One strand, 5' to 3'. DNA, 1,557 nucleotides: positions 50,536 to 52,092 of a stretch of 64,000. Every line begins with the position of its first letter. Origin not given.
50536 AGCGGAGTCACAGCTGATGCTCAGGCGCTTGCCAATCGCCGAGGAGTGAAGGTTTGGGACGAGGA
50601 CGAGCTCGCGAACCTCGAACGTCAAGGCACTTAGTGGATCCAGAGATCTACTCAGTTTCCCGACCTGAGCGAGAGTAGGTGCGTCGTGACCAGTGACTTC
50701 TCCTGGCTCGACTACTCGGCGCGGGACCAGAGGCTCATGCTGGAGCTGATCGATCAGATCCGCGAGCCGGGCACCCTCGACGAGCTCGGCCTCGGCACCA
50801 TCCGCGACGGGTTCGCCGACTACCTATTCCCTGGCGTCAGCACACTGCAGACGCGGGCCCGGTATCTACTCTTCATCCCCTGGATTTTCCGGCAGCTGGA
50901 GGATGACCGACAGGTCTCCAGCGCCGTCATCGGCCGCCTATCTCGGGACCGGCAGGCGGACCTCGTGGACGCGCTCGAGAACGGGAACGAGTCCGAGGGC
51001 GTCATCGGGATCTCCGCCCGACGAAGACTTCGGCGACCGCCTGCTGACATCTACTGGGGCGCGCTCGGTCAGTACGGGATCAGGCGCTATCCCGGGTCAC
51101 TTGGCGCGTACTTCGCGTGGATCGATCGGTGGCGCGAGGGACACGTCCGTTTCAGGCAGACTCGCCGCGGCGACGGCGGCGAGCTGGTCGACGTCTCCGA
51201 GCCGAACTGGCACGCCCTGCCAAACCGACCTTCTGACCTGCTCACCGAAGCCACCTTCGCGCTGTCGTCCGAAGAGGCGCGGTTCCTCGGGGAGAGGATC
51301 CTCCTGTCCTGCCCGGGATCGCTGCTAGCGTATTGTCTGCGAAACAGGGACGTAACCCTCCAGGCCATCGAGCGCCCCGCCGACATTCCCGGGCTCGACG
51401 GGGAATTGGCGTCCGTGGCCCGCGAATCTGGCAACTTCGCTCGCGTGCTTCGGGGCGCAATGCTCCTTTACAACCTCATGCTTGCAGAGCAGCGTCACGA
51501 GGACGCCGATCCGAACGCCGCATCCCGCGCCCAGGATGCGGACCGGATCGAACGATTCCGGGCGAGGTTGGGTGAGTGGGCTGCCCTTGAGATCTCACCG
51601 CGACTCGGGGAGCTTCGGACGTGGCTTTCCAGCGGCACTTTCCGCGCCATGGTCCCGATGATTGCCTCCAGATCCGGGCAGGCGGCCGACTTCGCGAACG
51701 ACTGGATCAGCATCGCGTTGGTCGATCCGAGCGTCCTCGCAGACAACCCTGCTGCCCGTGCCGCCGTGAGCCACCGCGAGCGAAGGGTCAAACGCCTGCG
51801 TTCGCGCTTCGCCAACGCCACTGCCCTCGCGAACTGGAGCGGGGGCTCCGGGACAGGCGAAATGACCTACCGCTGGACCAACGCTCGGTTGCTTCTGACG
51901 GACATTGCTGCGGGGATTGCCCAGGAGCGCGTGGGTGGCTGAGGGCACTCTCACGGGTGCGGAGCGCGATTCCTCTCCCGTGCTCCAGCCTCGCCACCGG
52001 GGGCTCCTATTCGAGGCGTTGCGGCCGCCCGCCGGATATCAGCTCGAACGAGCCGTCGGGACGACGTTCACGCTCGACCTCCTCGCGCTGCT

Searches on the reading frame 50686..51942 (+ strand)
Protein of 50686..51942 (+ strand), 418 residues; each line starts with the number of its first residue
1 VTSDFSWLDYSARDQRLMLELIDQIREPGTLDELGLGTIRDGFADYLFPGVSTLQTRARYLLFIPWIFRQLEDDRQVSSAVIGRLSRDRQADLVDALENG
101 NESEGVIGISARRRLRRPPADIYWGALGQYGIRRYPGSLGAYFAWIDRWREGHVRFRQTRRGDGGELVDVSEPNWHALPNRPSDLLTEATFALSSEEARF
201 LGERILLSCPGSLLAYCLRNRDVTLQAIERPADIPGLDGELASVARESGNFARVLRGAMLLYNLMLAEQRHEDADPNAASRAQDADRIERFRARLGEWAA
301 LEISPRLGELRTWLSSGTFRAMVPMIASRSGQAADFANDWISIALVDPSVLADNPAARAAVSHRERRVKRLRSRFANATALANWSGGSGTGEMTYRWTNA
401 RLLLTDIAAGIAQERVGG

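Call 3: search_protein_families(library=pfam, proteins=[window:50686-51942:+], max_evalue=0.01)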
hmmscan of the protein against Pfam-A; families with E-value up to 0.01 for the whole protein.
window:50686-51942:+ (418 aa): 1 family
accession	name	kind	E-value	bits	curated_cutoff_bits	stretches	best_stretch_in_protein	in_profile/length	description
PF19888.4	DUF6361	-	9.3e-54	183.3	25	1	4-408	3-385/388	Family of unknown function (DUF6361)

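Call 4: search_protein_families(library=padloc, proteins=[window:50686-51942:+], max_evalue=0.01)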
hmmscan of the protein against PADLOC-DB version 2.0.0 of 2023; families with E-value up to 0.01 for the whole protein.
window:50686-51942:+ (418 aa): 1 family
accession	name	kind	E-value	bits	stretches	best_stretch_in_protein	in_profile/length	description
PDLC03828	ZacA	-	2.2e-109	364.7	1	1-411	1-394/396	-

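Call 5: search_protein_families(library=ncbifam, proteins=[window:50686-51942:+], max_evalue=0.01)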
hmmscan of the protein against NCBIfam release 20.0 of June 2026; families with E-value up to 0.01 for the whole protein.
window:50686-51942:+ (418 aa): 0 families
